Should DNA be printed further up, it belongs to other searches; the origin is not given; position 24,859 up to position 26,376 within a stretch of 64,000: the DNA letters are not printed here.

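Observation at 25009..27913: FIST sensor - soluble histidine kinase - REC-REC (no output) three-gene signalling module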

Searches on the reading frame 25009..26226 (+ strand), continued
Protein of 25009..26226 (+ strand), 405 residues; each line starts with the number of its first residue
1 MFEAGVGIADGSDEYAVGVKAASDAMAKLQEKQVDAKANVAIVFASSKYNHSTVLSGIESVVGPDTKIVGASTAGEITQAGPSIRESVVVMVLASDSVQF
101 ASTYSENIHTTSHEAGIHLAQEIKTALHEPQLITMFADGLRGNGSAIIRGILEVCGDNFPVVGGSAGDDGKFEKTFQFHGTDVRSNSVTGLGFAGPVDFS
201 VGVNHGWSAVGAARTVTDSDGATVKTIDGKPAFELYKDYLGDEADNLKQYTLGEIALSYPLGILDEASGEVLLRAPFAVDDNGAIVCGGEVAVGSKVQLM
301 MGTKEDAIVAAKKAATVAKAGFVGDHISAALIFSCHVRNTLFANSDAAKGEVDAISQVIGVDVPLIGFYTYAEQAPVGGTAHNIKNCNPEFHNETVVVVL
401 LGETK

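Call 51: fold_search(model_id=the predicted structure, library=pdb)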
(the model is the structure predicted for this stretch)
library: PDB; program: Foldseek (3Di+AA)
matches with E <= 10: 850; with E <= 0.001: 30
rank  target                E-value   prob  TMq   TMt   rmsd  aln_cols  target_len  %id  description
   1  8ua3_C                1.6e-12  1.00  0.51  0.61   6.5       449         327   12  Cryo-EM Structure of FBOX22-BACH1BTB (released 2024-11-06)
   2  8ua6_C                1.9e-12  1.00  0.52  0.55   6.2       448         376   12  Cryo-EM Structure of SCF-FBOX22-BACH1BTB (released 2024-11-06)
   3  8s7e_B                5.6e-11  1.00  0.53  0.62   5.4       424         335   12  Cryo-EM structure of SKP1-FBXO22 (released 2024-12-11)
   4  8s7d_D                1.4e-10  1.00  0.52  0.60   6.0       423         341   12  Cryo-EM structure of SKP1-FBXO22 in complex with a BACH1 BTB dimer at 3.2A resolution (released 2024-12-11)
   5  5hy0_B                5.2e-06  1.00  0.37  0.41  14.6       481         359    8  orotic acid hydrolase (released 2017-02-01)
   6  5hy2_B                7.4e-06  1.00  0.35  0.41  14.6       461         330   10  Structure-function analysis of functionally diverse members of the cyclic amide hydrolase family of Toblerone fold enz (released 2017-02-01)
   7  5hwe                  8.3e-06  1.00  0.39  0.42  12.4       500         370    8  high resolution structure of barbiturase (released 2017-02-01)
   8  5hy4_C                1.3e-05  1.00  0.35  0.40  14.1       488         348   11  Structure-function analysis of functionally diverse members of the cyclic amide hydrolase family of Toblerone fold enz (released 2017-02-01)
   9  5hy4_E                1.7e-05  1.00  0.34  0.38  14.8       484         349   11  Structure-function analysis of functionally diverse members of the cyclic amide hydrolase family of Toblerone fold enz (released 2017-02-01)
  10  5hy4_A                1.8e-05  1.00  0.34  0.37  15.1       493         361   10  Structure-function analysis of functionally diverse members of the cyclic amide hydrolase family of Toblerone fold enz (released 2017-02-01)
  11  5hy0_C                2.9e-05  1.00  0.34  0.37  14.2       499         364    9  orotic acid hydrolase (released 2017-02-01)
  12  6dhj_A                4.7e-05  1.00  0.40  0.44   7.5       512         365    8  Crystal structures of cyanuric acid hydrolase from Moorella thermoacetica (released 2019-06-26)
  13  5hxu_B                4.7e-05  1.00  0.39  0.43  11.8       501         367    9  Structure-function analysis of functionally diverse members of the cyclic amide hydrolase family of Toblerone fold enz (released 2017-02-01)
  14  5hy4_G                5.6e-05  1.00  0.35  0.40  14.6       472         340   10  Structure-function analysis of functionally diverse members of the cyclic amide hydrolase family of Toblerone fold enz (released 2017-02-01)
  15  5ag3_A                5.9e-05  1.00  0.37  0.44  13.7       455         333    8  Chorismatase mechanisms reveal fundamentally different types of reaction in a single conserved protein fold (released 2015-08-19)
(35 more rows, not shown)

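Call 57: find_related_loci(query=A1, collection=metagenome_contigs, flank=5000)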
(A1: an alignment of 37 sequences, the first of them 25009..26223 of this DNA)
Query A1 (405 aa) in metagenome_contigs; peptide patterns used: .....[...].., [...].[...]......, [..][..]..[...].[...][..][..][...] (x = any residue, [..] = any of these).
600 stretches matched a pattern (row limit reached: there are more); 528 encode a relative of the query (tblastn E <= 1e-3); the best 80 are kept; 80 distinct loci.
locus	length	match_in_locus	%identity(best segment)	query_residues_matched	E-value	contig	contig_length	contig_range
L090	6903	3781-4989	51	1-405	1e-131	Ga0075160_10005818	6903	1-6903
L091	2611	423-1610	52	4-403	6e-128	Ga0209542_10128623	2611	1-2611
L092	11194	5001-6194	47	2-404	1e-112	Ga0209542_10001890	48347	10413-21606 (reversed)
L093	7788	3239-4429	47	2-403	3e-109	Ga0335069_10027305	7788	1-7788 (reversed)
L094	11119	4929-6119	46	1-403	7e-109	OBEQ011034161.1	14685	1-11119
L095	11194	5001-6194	45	2-403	5e-109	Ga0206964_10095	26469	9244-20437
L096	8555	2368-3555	46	2-403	9e-109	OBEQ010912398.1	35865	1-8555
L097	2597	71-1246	46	6-403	6e-113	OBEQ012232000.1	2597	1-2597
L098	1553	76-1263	44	2-403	1e-115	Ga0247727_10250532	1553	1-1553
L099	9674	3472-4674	46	2-405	6e-107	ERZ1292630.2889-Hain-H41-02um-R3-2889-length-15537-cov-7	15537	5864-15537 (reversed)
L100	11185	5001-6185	46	4-403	1e-106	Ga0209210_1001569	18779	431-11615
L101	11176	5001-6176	44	5-403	1e-106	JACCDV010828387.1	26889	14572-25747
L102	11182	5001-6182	46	2-401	7e-106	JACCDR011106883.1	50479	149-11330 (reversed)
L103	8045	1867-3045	46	5-403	1e-105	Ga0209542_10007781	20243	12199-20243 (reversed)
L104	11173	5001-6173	45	6-401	1e-105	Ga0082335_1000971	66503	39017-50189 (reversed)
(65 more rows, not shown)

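Call 62: get_annotated_region(hit=H31, flank=3000)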
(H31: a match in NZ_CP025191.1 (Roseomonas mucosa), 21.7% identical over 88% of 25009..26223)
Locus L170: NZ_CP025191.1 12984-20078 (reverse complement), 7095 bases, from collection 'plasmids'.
description: Roseomonas mucosa strain AD1 plasmid unnamed3, complete sequence
organism: Roseomonas mucosa (NCBI taxid 207340)
taxonomy: Bacteria; Pseudomonadota; Alphaproteobacteria; Rhodospirillales; Acetobacteraceae; Roseomonas; Roseomonas mucosa
host: -; source: Homo sapiens,clinical, human skin, atopic dermatitis; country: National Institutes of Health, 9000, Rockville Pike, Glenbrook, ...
typing (MOB-suite, as given by PLSDB): non-mobilizable
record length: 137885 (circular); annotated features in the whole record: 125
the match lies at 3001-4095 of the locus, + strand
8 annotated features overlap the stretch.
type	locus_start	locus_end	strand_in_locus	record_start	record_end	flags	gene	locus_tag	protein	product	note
CDS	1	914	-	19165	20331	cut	-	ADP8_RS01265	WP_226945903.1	hypothetical protein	-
CDS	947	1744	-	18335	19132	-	-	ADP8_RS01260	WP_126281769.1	hypothetical protein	-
CDS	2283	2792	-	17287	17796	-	-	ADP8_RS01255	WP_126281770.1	hypothetical protein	-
CDS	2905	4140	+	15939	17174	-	-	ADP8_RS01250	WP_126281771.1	FIST N-terminal domain-containing protein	-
CDS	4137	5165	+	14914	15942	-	-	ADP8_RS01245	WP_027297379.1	hypothetical protein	-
CDS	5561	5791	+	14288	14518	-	-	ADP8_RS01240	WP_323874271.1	hypothetical protein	-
CDS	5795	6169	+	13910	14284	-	-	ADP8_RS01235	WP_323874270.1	hypothetical protein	-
CDS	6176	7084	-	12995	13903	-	-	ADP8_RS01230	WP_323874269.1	SMI1/KNR4 family protein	-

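Call 63: get_annotated_region(hit=H37, flank=3000)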
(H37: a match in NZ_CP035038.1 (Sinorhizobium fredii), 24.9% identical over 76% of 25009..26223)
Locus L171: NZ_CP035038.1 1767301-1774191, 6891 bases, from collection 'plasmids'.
description: Sinorhizobium fredii strain SMH12 plasmid psfSMH12a, complete sequence
organism: Sinorhizobium fredii (NCBI taxid 380)
taxonomy: Bacteria; Pseudomonadota; Alphaproteobacteria; Hyphomicrobiales; Rhizobiaceae; Sinorhizobium; Sinorhizobium fredii
host: -; source: single cell,soil; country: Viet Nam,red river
typing (MOB-suite, as given by PLSDB): conjugative; relaxase MOBQ; mating-pair formation MPF_T
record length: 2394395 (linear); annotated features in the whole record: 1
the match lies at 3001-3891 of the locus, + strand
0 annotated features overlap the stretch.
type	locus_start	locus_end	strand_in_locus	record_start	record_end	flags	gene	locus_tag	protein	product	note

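Call 64: get_annotated_region(hit=H8, flank=3000)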
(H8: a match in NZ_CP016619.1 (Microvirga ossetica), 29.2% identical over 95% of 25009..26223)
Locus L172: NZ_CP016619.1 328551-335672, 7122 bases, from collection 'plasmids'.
description: Microvirga ossetica strain V5/3m plasmid unnamed2, complete sequence
organism: Microvirga ossetica (NCBI taxid 1882682)
taxonomy: Bacteria; Pseudomonadota; Alphaproteobacteria; Hyphomicrobiales; Methylobacteriaceae; Microvirga; Microvirga ossetica
host: -; source: Vicia alpestris,cell culture,nodules; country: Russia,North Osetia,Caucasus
typing (MOB-suite, as given by PLSDB): non-mobilizable
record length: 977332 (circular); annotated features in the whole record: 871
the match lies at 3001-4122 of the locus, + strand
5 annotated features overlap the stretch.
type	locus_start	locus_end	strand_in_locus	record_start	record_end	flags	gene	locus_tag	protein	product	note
CDS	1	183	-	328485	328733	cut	-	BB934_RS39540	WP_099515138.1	hypothetical protein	-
CDS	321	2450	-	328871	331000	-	-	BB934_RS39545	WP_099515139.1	hybrid sensor histidine kinase/response regulator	GO:0000160 - phosphorelay signal transduction system [Evidence IEA]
CDS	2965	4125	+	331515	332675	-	-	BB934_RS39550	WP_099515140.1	FIST N-terminal domain-containing protein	-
CDS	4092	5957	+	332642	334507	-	-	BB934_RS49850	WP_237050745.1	ATP-binding protein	-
CDS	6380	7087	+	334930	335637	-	-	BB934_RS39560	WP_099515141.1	IS6 family transposase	-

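Call 65: get_annotated_region(hit=H22, flank=3000)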
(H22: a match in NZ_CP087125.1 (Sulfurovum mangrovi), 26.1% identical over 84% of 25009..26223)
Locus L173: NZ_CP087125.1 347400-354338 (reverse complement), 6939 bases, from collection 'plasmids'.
description: Sulfurovum mangrovi strain ST1-3 plasmid unnamed
organism: Sulfurovum mangrovi (NCBI taxid 2893889)
taxonomy: Bacteria; Campylobacterota; Epsilonproteobacteria; Campylobacterales; Sulfurovaceae; Sulfurovum; Sulfurovum mangrovi
host: -; source: Mangrove sediment,mangrove sediment; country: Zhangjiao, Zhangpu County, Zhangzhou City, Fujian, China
typing (MOB-suite, as given by PLSDB): non-mobilizable
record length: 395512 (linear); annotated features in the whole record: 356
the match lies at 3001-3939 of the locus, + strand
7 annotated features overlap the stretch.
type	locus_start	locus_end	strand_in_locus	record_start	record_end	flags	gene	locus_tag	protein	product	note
CDS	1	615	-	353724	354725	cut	-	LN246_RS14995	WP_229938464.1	TonB-dependent receptor plug domain-containing protein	-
CDS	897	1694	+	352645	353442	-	-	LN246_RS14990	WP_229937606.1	shikimate dehydrogenase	GO:0019632 - shikimate metabolic process [Evidence IEA]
CDS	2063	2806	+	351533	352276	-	-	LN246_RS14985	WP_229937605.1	response regulator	GO:0000160 - phosphorelay signal transduction system [Evidence IEA]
CDS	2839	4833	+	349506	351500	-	-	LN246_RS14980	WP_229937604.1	FIST N-terminal domain-containing protein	-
CDS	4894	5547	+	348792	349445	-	-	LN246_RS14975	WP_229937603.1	response regulator transcription factor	GO:0000160 - phosphorelay signal transduction system [Evidence IEA]; GO:0006355 - regulation of DNA-templated ...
CDS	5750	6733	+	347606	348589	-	-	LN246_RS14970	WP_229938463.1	ArsS family sensor histidine kinase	GO:0007165 - signal transduction [Evidence IEA]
CDS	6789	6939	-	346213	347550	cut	-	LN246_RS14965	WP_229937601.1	class II 3-deoxy-7-phosphoheptulonate synthase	GO:0009423 - chorismate biosynthetic process [Evidence IEA]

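Call 66: get_annotated_region(hit=H9, flank=3000)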
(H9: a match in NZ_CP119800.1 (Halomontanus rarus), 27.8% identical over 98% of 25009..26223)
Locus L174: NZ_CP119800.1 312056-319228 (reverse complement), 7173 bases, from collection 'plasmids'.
description: Halomontanus rarus strain TS33 plasmid unnamed4, complete sequence
organism: Halomontanus rarus (NCBI taxid 3034020)
taxonomy: Archaea; Euryarchaeota; Halobacteria; Halobacteriales; Natrialbaceae; Halomontanus; Halomontanus rarus
host: -; source: cell culture,sediment; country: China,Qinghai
typing (MOB-suite, as given by PLSDB): non-mobilizable
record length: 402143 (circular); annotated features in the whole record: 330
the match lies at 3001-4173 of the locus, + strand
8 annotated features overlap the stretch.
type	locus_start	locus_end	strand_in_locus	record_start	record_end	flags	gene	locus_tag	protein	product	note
CDS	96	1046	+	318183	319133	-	-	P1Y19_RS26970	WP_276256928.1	glycosyltransferase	-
CDS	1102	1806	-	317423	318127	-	-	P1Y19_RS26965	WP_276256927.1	HD domain-containing protein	-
CDS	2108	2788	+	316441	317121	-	-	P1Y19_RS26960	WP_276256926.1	carbonic anhydrase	-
CDS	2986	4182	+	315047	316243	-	-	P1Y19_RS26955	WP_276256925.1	FIST N-terminal domain-containing protein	-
CDS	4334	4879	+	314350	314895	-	-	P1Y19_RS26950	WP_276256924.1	DUF4188 domain-containing protein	-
CDS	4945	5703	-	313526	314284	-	fabG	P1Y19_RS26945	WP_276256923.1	3-oxoacyl-ACP reductase FabG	-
CDS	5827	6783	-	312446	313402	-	-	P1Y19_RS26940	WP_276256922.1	ACP S-malonyltransferase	GO:0006633 - fatty acid biosynthetic process [Evidence IEA]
CDS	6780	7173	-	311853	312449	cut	-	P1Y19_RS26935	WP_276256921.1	holo-ACP synthase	GO:0006633 - fatty acid biosynthetic process [Evidence IEA]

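Call 67: search_protein_families(library=ncbifam, proteins=[L007:4001-5158:+, L008:4001-5152:+, L009:3941-5107:+, L170:2905-4140:+, L172:2965-4125:+, L173:2839-4833:+, L174:2986-4182:+, P0083, P0026], max_evalue=0.00001)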
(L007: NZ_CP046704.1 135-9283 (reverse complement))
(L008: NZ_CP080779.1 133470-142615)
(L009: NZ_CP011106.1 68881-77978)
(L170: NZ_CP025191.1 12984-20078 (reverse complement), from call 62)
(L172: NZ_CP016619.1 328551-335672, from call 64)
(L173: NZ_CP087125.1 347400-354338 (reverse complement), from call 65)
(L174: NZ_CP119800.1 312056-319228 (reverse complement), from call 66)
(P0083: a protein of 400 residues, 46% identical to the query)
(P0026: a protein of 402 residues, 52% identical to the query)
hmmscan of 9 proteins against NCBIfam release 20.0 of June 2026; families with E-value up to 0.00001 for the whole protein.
L007:4001-5158:+ (385 aa): 1 family
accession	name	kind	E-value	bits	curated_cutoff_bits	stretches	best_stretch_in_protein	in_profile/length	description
NF041558.1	NosP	equivalog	4e-27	95.3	450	1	18-362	8-353/368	nitric oxide-sensing protein NosP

L008:4001-5152:+ (383 aa): 1 family
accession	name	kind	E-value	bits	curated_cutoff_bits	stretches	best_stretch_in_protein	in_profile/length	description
NF041558.1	NosP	equivalog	3e-17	62.8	450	1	17-236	7-233/368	nitric oxide-sensing protein NosP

L009:3941-5107:+ (388 aa): 1 family
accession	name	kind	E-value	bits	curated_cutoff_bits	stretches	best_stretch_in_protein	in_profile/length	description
NF041558.1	NosP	equivalog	5.1e-21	75.2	450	1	24-363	22-352/368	nitric oxide-sensing protein NosP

L170:2905-4140:+ (411 aa): 0 families

L172:2965-4125:+ (386 aa): 1 family
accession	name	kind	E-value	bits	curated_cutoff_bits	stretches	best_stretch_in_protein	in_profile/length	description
NF041558.1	NosP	equivalog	2.1e-28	99.5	450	1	10-363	5-351/368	nitric oxide-sensing protein NosP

L173:2839-4833:+ (664 aa): 66 families (the best 25 are shown)
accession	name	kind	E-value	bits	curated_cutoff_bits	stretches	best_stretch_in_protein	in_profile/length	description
NF008468.0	PRK11360.1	equivalog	2.9e-38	131.6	646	1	415-660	372-610/616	two-component system sensor histidine kinase AtoS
NF007688.0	PRK10364.1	equivalog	5.8e-32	111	479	1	426-659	227-452/460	two-component system sensor histidine kinase ZraS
NF047497.1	HK_LIC_12097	equivalog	9e-31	106.9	500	1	418-658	129-366/367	LIC_12097 family sensor histidine kinase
NF047466.1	hybrid_RR_LvrB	exception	5.7e-27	94.8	500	1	415-658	129-376/377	hybrid histidine kinase/response regulator LvrB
NF053867.1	SprKinKinDBac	equivalog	2.6e-26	92.2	775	1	414-660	265-499/500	sporulation kinase KinD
NF041777.1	sens_FixL_Rhizob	equivalog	9.3e-26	90.5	850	1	430-660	253-483/485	sensor protein FixL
NF006800.0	PRK09303.1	equivalog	5.1e-24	84.9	342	1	401-660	116-379/383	histidine kinase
NF010411.0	PRK13837.1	equivalog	5.6e-24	84.2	647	1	506-661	514-678/828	two-component system VirA-like sensor kinase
NF047794.1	HisKinPtgB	equivalog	2.6e-23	82.2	1000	1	394-654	398-650/656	two-component system sensor histidine kinase PgtB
NF046020.1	HisKinCckABruc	equivalog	2.3e-22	78.7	1000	1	409-657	450-706/868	cell cycle histidine kinase CckA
NF041558.1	NosP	equivalog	2.8e-22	79.3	450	1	119-364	123-366/368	nitric oxide-sensing protein NosP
TIGR02916.1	PEP_his_kin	equivalog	8.6e-22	77.5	300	1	420-657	457-679/679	XrtA/PEP-CTERM system histidine kinase PrsK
NF038348.1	T2SS_HK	subfamily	1.4e-21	76.6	450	1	495-658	414-573/574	histidine kinase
NF046044.1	PnpS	equivalog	2.5e-21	76.2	400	1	435-657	165-390/390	two-component system histidine kinase PnpS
TIGR02956.1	TMAO_torS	equivalog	7.2e-21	74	676.5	1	392-662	423-686/967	TMAO reductase system sensor histidine kinase/response regulator TorS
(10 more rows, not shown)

L174:2986-4182:+ (398 aa): 1 family
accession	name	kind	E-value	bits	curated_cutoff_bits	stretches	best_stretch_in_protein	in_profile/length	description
NF041558.1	NosP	equivalog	3e-23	82.5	450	1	20-376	9-352/368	nitric oxide-sensing protein NosP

P0083 (400 aa): 1 family
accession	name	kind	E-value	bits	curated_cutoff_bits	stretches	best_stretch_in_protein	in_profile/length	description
NF041558.1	NosP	equivalog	3.7e-20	72.3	450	1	22-370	11-353/368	nitric oxide-sensing protein NosP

P0026 (402 aa): 1 family
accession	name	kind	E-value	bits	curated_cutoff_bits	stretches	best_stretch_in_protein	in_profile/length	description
NF041558.1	NosP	equivalog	2.2e-29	102.7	450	1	19-372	9-353/368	nitric oxide-sensing protein NosP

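Call 84: search_protein_representatives(protein=window:25009-26223:+)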
Query: 405 residues. Proteins with E-value up to 0.001 (for the whole library): 6272; up to 1e-10: 3503; up to 1e-30: 539. The best 150 are listed.
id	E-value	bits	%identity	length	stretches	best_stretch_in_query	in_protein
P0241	5.6e-151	519.5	32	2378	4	50-404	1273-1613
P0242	3.0e-122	425.0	50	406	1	1-403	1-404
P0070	1.3e-104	367.0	48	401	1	1-403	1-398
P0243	1.4e-97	343.8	33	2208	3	63-398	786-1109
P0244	8.8e-96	337.9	48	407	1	3-402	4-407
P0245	5.3e-95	335.3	34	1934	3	64-386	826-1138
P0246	2.0e-94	333.4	46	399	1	4-402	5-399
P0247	3.4e-92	326.1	45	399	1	2-401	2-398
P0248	5.0e-91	322.2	43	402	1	4-402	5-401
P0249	8.0e-91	321.6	45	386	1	1-403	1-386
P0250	2.5e-88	313.3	32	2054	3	63-403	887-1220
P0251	2.7e-86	306.6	32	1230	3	60-397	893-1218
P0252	4.0e-85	302.8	43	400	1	3-402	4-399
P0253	6.9e-83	295.4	43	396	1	1-403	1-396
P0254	1.6e-82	294.3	44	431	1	2-402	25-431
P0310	1.5e-52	195.6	34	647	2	60-386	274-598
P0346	1.1e-46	176.3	35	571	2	64-248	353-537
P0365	8.0e-45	170.2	34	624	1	37-402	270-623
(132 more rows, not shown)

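Call 85: search_protein_families(library=pfam, proteins=[P0241, P0251, P0310, P0365, P0346], max_evalue=0.00001)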
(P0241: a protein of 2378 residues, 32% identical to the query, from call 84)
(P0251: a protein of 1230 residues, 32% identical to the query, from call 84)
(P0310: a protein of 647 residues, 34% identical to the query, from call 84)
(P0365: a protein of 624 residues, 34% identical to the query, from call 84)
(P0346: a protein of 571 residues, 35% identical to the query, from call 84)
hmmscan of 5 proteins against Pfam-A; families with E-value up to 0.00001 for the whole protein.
P0241 (2378 aa): 3 families
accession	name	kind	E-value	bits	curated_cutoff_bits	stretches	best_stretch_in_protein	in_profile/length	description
PF08495.15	FIST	-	3.4e-202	666.7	23.2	4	1261-1452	1-189/189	FIST N domain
PF10442.14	FIST_C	-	1.7e-143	471.8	28.5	4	253-391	1-131/131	FIST C domain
PF13418.12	Kelch_4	-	9e-06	26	21.6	0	973-995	12-34/49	Galactose oxidase, central domain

P0251 (1230 aa): 2 families
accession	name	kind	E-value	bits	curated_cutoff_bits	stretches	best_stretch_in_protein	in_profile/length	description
PF08495.15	FIST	-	1.3e-143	475.7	23.2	3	27-217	1-189/189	FIST N domain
PF10442.14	FIST_C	-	2.2e-104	345.3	28.5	3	1064-1204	1-131/131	FIST C domain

P0310 (647 aa): 2 families
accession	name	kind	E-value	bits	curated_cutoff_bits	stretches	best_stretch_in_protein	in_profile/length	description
PF10442.14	FIST_C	-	3e-73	244.6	28.5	2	448-588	1-131/131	FIST C domain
PF08495.15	FIST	-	1.4e-52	178.8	23.2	1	253-446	1-189/189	FIST N domain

P0365 (624 aa): 4 families
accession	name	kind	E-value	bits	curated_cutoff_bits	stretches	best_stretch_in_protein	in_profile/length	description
PF08495.15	FIST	-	2e-46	158.7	23.2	1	274-463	3-189/189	FIST N domain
PF10442.14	FIST_C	-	1.5e-31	109.7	28.5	1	467-603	3-131/131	FIST C domain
PF00069.31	Pkinase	-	2.3e-27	96.5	31.7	1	1-151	104-252/263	Protein kinase domain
PF07714.23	PK_Tyr_Ser-Thr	-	5.9e-20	72.1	23.1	1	2-151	109-249/258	Protein tyrosine and serine/threonine kinase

P0346 (571 aa): 2 families
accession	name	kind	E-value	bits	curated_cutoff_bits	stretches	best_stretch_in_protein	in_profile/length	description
PF08495.15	FIST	-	2e-70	237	23.2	2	328-519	1-189/189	FIST N domain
PF10442.14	FIST_C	-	1.9e-39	135.2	28.5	1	78-220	1-131/131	FIST C domain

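Call 98: get_annotated_region(hit=H7, flank=3500)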
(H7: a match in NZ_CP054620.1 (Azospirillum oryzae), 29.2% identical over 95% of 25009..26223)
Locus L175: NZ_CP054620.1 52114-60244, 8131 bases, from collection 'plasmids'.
description: Azospirillum oryzae strain KACC 14407 plasmid unnamed5, complete sequence
organism: Azospirillum oryzae (NCBI taxid 286727)
taxonomy: Bacteria; Pseudomonadota; Alphaproteobacteria; Rhodospirillales; Azospirillaceae; Azospirillum; Azospirillum oryzae
host: -; source: cell culture,soil; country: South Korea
typing (MOB-suite, as given by PLSDB): non-mobilizable
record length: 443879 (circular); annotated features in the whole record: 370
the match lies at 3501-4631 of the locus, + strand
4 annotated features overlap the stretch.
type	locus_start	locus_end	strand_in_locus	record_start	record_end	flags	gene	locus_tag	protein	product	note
CDS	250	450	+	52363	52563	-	-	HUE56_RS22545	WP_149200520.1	hypothetical protein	-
CDS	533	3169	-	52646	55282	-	-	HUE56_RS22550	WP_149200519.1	methyl-accepting chemotaxis protein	-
CDS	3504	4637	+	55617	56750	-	-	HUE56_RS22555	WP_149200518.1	FIST N-terminal domain-containing protein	-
CDS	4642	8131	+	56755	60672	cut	-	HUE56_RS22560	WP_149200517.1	PAS domain S-box protein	-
